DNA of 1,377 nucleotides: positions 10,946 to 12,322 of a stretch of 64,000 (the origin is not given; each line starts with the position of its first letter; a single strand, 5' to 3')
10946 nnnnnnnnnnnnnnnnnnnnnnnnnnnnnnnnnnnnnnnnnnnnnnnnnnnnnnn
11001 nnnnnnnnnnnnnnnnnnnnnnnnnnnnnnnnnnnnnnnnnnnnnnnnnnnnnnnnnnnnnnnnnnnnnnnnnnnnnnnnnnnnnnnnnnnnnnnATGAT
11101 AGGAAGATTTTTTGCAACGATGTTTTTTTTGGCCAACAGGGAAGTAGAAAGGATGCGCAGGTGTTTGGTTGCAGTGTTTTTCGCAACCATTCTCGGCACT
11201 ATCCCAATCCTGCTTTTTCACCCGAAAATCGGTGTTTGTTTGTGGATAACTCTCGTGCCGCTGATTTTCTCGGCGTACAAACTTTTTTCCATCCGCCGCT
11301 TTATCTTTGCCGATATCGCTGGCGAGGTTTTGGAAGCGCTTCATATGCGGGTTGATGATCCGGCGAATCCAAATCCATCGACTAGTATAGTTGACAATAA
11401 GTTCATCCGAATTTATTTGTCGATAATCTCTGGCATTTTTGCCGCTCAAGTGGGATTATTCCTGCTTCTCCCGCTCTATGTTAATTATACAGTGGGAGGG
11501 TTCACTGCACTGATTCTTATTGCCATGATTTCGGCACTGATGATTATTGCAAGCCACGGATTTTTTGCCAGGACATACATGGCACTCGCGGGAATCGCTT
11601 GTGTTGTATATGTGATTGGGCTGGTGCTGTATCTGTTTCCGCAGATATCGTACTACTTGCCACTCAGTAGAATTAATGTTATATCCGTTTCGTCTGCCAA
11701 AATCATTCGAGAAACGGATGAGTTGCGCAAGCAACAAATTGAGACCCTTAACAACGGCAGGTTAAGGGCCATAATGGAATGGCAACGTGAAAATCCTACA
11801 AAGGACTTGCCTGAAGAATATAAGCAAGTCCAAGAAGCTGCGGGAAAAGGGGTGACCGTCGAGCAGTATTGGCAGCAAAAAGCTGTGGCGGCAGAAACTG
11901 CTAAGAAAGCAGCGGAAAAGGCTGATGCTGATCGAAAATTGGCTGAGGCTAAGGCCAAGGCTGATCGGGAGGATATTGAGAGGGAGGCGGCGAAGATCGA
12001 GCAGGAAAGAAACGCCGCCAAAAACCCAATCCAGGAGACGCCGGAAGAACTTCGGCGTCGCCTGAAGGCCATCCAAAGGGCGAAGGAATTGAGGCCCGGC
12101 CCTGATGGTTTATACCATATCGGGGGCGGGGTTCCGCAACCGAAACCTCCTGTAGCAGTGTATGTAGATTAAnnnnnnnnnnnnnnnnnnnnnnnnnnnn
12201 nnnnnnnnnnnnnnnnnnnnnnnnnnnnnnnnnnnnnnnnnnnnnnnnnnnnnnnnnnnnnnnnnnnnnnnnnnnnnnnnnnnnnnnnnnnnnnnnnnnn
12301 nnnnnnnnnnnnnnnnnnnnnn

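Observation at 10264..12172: G+C-richer two-gene cassette with a consensus sigma70 promoter, strong SD sites and its own terminator, next to tRNA-Leu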

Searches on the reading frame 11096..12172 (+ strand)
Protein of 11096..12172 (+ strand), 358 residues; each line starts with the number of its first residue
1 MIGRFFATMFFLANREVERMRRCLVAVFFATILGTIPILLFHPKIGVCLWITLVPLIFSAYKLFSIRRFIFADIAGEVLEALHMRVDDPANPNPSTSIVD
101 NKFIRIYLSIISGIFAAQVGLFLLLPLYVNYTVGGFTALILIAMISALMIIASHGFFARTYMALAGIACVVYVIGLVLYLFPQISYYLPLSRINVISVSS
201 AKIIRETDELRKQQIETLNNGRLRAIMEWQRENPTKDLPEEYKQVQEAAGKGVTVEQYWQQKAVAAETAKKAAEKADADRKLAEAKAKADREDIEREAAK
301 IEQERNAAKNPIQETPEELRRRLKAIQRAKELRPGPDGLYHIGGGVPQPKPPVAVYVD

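Call 7: search_protein_families(library=pfam, proteins=[window:11096-12172:+], max_evalue=0.1)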
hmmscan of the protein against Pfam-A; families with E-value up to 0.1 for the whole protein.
window:11096-12172:+ (358 aa): 1 family
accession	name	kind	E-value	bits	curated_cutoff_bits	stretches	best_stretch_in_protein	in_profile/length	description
PF06468.19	Spond_N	-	0.023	15.3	24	1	227-337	9-118/194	Spondin_N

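Call 8: search_protein_families(library=phrogs, proteins=[window:11096-12172:+], max_evalue=0.1)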
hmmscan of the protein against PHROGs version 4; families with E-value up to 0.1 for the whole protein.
window:11096-12172:+ (358 aa): 0 families

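Call 9: search_protein_families(library=padloc, proteins=[window:11096-12172:+], max_evalue=0.1)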
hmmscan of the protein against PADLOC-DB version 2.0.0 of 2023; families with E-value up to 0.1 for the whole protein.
window:11096-12172:+ (358 aa): 0 families

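Call 10: search_protein_families(library=ncbifam, proteins=[window:11096-12172:+], max_evalue=0.1)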
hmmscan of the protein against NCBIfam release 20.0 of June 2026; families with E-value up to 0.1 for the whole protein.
window:11096-12172:+ (358 aa): 3 families
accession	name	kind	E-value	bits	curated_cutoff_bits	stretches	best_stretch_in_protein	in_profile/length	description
TIGR03919.1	T7SS_EccB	equivalog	0.013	14.4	154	1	192-274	279-361/457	type VII secretion protein EccB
NF033885.1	conj_TraP_IncI1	equivalog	0.032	14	135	0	163-248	16-90/217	conjugal transfer protein TraP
NF007059.0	PRK09505.2-4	equivalog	0.076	11.3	865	1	212-262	466-516/683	alpha-amylase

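Call 28: find_homologous_proteins(query=window:11096-12172:+)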
Query window:11096-12172:+ (358 aa): 8 proteins with E <= 0.001 among 7445 candidates.
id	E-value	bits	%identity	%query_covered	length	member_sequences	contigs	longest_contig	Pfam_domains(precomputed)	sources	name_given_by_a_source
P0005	8.9e-213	724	91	100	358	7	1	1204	-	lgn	-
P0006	7.0e-104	366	54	87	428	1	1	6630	-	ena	-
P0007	1.1e-60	224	48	65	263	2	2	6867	-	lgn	-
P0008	9.1e-60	221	45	65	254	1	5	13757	-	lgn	-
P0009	1.6e-56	210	42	68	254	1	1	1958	-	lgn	-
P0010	8.9e-48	182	39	70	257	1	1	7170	-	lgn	-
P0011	1.4e-36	145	40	54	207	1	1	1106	-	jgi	jgi:hypothetical protein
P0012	3.7e-35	140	42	71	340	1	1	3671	-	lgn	-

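Call 30: find_encoding_contigs(protein=P0006, flank=7000, max_places=2)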
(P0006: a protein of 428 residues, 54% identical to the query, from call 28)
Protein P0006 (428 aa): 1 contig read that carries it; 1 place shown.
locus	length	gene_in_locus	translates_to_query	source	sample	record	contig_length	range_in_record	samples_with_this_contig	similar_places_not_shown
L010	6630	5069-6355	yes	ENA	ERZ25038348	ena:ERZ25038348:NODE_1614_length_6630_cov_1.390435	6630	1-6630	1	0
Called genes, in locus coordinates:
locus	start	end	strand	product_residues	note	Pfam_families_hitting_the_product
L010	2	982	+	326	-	?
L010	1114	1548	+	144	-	PF02823:ATP-synt_DE_N, PF00401:ATP-synt_DE (weak)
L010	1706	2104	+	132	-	PF20393:Pro_CA_2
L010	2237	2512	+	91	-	-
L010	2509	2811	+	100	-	-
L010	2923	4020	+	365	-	PF14257:DUF4349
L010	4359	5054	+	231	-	-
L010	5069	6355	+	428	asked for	-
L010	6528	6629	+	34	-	?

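Call 31: find_encoding_contigs(protein=P0008, flank=10000, max_places=3)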
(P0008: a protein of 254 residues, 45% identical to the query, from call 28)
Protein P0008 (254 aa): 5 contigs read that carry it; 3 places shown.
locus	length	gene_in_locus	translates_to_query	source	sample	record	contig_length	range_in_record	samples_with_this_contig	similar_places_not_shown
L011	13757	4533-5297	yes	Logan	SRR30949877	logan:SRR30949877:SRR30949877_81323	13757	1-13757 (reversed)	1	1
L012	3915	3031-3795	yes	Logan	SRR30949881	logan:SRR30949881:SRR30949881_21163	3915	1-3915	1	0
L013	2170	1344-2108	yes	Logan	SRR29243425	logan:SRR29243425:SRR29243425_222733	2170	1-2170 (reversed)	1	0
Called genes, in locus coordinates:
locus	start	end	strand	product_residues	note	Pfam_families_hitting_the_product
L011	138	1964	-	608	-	PF02366:PMT, PF13231:PMT_2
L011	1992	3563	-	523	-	PF02366:PMT (weak), PF13231:PMT_2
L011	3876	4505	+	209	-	-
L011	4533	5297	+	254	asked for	-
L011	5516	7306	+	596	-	-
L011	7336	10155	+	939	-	-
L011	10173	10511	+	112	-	PF18908:DUF5663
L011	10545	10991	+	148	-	-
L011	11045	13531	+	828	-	PF26449:DUF8128, PF12696:TraG-D_C (faint), PF10412:TrwB_AAD_bind (faint)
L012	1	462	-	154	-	?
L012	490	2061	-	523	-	PF02366:PMT (weak), PF13231:PMT_2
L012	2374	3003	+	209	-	-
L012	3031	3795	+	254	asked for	-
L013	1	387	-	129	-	?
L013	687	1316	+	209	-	-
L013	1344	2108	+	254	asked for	-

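Call 32: find_encoding_contigs(protein=P0010, flank=8000, max_places=2)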
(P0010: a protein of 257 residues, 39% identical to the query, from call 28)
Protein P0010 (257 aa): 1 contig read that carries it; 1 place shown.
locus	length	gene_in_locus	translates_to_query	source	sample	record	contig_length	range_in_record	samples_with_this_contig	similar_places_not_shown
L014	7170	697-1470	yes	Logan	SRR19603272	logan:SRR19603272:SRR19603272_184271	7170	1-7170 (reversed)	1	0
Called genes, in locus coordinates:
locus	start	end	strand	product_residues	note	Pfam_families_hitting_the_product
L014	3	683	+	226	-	?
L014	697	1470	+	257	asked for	-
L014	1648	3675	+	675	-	-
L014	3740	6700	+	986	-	-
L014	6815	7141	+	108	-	PF18908:DUF5663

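Call 33: find_encoding_contigs(protein=P0007, flank=8000, max_places=2)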
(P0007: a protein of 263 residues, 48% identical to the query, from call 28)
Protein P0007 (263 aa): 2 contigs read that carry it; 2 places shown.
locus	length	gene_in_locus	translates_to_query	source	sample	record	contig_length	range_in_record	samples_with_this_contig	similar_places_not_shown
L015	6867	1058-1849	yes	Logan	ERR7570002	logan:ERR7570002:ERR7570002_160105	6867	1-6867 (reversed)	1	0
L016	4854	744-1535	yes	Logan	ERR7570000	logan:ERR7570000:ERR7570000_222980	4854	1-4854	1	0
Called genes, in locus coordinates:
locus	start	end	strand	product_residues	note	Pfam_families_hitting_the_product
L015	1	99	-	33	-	?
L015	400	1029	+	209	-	-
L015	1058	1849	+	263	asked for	-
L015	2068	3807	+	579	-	-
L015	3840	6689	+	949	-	-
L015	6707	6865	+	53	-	?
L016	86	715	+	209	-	-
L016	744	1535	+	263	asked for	-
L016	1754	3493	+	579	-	-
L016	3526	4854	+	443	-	?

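Call 50: predict_structure(alignment_id=A6)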
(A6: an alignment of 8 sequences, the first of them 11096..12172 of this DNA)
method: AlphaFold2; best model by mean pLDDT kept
length: 358 residues; sequences in the alignment: 8
mean_pLDDT: 54.6   pTM: 0.23
mean pLDDT of the five models: 54.6, 54.2, 52.0, 51.2, 50.4
residues with pLDDT >= 90: 2; 70-90: 63; 50-70: 125; < 50: 168
segments of 3 or more residues with pLDDT < 50: 1-20, 64-89, 91-107, 129-141, 143-162, 164-166, 179-206, 310-314, 332-358
pLDDT, mean of each block of 10 residues (from residue 1): 31 42 55 56 51 56 44 37 43 42 47 53 50 44 47 46 51 52 46 37 50 62 72 72 69 68 81 87 88 83 67 56 62 45 34 37
secondary structure, 60 per line:
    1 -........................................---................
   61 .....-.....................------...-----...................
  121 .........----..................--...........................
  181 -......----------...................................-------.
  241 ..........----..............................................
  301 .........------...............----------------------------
elements in order: H2-41 H45-65 H67-87 H102-129 H134-151 H154-180 H182-187 H198-232 H240-250 H255-309 H316-330

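Call 53: search_protein_representatives(alignment_id=A6)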
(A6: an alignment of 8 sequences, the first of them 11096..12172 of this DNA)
Query: 8 sequences, 255 profile positions. Proteins with E-value up to 0.001 (for the whole library): 59; up to 1e-10: 46; up to 1e-30: 25. The best 59 are listed.
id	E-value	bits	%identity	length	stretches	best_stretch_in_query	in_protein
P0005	3.3e-124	429.8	-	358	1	1-254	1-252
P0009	4.1e-117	406.5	-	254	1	1-254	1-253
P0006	6.0e-115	399.4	-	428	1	1-255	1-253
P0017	8.0e-102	356.5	-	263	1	1-254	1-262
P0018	5.3e-96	337.4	-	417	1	4-254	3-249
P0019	4.0e-91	321.4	-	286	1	3-253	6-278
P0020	3.4e-78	279.0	-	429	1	14-254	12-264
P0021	2.4e-77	276.3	-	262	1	4-253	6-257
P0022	9.1e-76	271.1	-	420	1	4-253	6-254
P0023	3.5e-73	262.6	-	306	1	1-252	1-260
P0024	5.3e-67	242.3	-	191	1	80-253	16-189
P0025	2.4e-66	240.2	-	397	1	5-254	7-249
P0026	1.3e-63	231.3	-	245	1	2-197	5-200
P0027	5.4e-63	229.2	-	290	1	1-253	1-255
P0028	1.7e-58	214.5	-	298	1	4-250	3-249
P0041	6.5e-26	107.7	-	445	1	2-254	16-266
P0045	4.5e-22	95.1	-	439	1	2-252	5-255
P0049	1.3e-17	80.5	-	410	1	4-253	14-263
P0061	5.4e-10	55.5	-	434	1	27-250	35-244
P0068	7.2e-08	48.6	-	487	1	101-254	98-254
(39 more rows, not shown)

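Call 56: find_related_loci(query=A6, collection=genome_contigs, flank=10000)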
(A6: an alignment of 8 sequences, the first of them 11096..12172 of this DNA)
Query A6 (358 aa) in genome_contigs; peptide patterns used: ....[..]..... (x = any residue, [..] = any of these).
14 stretches matched a pattern; 5 encode a relative of the query (tblastn E <= 1e-3); 5 distinct loci.
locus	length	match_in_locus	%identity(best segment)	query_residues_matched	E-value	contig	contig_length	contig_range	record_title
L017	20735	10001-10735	48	10-243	4e-68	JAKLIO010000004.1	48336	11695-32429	MAG: Patescibacteria group bacterium isolate RA.bin89 RA.bin89_4, whole genome shotgun sequence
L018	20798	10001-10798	38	2-263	1e-59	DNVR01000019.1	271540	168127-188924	MAG TPA_asm: Candidatus Moraniibacteriota bacterium isolate UBA12142 contig_381, whole genome shotgun sequence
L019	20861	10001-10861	34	1-244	2e-47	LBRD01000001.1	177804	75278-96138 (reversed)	MAG: Parcubacteria group bacterium GW2011_GWC1_36_108 UR95_C0001, whole genome shotgun sequence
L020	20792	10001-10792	40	1-253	4e-49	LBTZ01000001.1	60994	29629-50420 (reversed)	MAG: Parcubacteria group bacterium GW2011_GWD2_38_11 US70_C0001, whole genome shotgun sequence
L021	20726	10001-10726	28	27-280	2e-22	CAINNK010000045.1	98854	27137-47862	uncultured bacterium isolate AM_bin-0953 genome assembly, contig: bin-0953:45/46, whole genome shotgun sequence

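Call 62: find_encoding_contigs(protein=P0012, flank=5000, max_places=2)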
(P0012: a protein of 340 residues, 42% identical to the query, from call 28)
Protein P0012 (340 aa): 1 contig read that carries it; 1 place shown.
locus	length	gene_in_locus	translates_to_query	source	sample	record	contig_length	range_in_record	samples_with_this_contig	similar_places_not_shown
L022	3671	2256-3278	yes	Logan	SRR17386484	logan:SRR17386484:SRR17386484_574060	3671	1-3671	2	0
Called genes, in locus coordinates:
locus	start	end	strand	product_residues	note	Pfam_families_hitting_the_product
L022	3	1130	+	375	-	?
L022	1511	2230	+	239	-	-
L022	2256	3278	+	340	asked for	-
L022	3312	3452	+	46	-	-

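Call 68: search_protein_families(library=pfam, proteins=[L022:1511-2230:+, L022:2256-3278:+], max_evalue=0.1)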
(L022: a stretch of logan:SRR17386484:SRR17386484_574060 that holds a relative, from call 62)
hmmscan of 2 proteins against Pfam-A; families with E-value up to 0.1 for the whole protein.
L022:1511-2230:+ (239 aa): 0 families

L022:2256-3278:+ (340 aa): 0 families

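Call 81: search_protein_families(library=pfam, proteins=[P0006, P0018, P0020, P0022, P0025, P0041, P0045, P0068, P0061, P0049], max_evalue=0.01)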
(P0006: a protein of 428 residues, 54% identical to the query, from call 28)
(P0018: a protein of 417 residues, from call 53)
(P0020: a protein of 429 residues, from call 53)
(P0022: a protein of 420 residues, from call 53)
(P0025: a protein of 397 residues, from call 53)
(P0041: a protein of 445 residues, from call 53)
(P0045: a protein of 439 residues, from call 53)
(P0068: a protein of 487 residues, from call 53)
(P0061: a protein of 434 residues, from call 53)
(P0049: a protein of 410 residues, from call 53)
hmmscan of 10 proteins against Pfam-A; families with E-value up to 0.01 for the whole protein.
P0006 (428 aa): 1 family
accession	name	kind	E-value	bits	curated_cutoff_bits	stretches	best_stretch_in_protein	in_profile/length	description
PF19908.4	DUF6381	-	0.0056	16.9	26.6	1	253-291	9-46/62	Family of unknown function (DUF6381)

P0018 (417 aa): 0 families

P0020 (429 aa): 0 families

P0022 (420 aa): 0 families

P0025 (397 aa): 0 families

P0041 (445 aa): 0 families

P0045 (439 aa): 0 families

P0068 (487 aa): 0 families

P0061 (434 aa): 0 families

P0049 (410 aa): 0 families

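Call 87: find_related_loci(query=A6, collection=viral_contigs, flank=5000)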
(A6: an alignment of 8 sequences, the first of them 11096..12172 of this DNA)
Query A6 (358 aa) in viral_contigs; peptide patterns used: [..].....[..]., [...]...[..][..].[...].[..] (x = any residue, [..] = any of these).
23 stretches matched a pattern, but none encodes a relative of the query by tblastn (E <= 1e-3).

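Call 89: find_related_loci(query=L022:2256-3278:+, collection=viral_contigs, flank=5000)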
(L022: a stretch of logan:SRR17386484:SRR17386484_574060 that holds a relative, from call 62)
Query L022:2256-3278:+ (340 aa) in viral_contigs; peptide patterns used: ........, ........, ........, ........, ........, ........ (x = any residue, [..] = any of these).
4 stretches matched a pattern, but none encodes a relative of the query by tblastn (E <= 1e-3).

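Call 110: search_solved_structures(query=A6, max_evalue=1)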
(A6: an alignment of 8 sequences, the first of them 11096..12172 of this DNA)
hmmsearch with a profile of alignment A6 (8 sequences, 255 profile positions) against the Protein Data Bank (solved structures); distinct sequences matched with E-value up to 1: 0.

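Call 111: search_solved_structures(query=L022:2256-3278:+, max_evalue=1)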
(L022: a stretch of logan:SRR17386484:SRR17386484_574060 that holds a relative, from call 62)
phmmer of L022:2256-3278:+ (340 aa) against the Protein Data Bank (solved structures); distinct sequences matched with E-value up to 1: 0.

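Call 112: search_solved_structures(query=L022:1511-2230:+, max_evalue=1)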
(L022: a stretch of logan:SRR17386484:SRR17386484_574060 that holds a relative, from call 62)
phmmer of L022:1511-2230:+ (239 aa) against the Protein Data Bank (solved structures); distinct sequences matched with E-value up to 1: 0.

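Call 113: search_protein_families(library=padloc, proteins=[L022:1511-2230:+, L022:2256-3278:+], max_evalue=0.1)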
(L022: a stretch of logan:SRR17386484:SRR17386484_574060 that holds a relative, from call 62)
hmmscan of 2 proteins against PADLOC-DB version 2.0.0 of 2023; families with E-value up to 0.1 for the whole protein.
L022:1511-2230:+ (239 aa): 0 families

L022:2256-3278:+ (340 aa): 1 family
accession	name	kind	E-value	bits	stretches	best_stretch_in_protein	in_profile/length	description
PDLC03313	MTase_II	-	0.0018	14.8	1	169-204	184-219/563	Type II methyltransferase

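Call 114: search_protein_families(library=pfam, proteins=[L011:5516-7306:+, L011:7336-10155:+, L011:10545-10991:+], max_evalue=0.05)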
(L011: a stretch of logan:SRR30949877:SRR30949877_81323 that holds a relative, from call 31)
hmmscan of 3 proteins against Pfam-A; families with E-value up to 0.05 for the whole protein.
L011:5516-7306:+ (596 aa): 0 families

L011:7336-10155:+ (939 aa): 0 families

L011:10545-10991:+ (148 aa): 2 families
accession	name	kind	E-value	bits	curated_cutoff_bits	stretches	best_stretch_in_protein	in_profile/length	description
PF10232.14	Med8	-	0.0055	16.8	28.3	1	33-114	119-200/231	Mediator of RNA polymerase II transcription complex subunit 8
PF01649.23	Ribosomal_S20p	-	0.044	14.9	29.5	0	53-116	14-74/83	Ribosomal protein S20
